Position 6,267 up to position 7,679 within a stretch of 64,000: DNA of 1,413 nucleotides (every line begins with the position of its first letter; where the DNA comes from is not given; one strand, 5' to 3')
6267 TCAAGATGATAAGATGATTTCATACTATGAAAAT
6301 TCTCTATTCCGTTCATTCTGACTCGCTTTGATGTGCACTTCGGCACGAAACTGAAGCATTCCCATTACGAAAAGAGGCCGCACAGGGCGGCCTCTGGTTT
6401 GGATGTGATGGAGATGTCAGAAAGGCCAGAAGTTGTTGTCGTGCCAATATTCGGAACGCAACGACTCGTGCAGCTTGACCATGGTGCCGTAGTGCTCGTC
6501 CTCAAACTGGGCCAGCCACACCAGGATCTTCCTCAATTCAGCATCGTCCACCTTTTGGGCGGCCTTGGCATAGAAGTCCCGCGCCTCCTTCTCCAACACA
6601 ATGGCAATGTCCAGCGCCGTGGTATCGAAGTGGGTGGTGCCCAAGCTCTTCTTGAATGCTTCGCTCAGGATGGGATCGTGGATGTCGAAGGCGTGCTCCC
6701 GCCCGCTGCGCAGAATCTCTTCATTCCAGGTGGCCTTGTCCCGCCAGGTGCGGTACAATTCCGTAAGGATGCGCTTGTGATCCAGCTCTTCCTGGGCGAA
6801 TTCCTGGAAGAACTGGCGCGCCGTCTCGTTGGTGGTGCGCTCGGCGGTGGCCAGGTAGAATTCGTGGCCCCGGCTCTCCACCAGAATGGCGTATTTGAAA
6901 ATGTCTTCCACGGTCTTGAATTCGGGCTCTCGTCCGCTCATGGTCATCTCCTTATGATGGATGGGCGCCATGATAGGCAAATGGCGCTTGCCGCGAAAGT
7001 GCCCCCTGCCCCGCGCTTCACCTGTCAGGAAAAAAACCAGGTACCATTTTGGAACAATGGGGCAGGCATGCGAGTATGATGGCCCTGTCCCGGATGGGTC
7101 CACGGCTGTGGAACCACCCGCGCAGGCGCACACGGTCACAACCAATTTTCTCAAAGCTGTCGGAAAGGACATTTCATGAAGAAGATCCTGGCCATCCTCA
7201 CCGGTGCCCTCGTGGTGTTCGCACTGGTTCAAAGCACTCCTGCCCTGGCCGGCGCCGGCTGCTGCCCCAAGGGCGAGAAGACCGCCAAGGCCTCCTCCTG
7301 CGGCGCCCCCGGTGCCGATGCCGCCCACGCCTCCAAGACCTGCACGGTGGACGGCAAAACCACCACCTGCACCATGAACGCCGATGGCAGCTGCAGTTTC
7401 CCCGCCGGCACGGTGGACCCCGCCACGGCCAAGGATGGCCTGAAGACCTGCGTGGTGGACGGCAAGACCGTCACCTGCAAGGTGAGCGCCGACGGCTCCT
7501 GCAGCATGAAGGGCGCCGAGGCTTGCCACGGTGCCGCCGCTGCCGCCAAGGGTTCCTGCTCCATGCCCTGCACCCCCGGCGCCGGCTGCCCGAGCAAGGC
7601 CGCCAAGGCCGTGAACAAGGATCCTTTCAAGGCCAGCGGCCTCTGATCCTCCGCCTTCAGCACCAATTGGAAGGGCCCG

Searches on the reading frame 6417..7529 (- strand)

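Call 34: search_protein_families(library=pfam, proteins=[window:6417-7529:-], max_evalue=0.001)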
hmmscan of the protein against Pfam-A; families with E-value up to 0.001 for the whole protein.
window:6417-7529:- (370 aa): 3 families
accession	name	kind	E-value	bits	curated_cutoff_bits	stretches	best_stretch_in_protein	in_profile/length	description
PF02915.23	Rubrerythrin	-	1.3e-12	48.7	22.8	1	209-352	1-135/137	Rubrerythrin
PF13668.12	Ferritin_2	-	2.2e-05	25.1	24.7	1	209-349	4-131/138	Ferritin-like domain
PF09537.16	DUF2383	-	2.8e-05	24.6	30.8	0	310-359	10-56/111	Domain of unknown function (DUF2383)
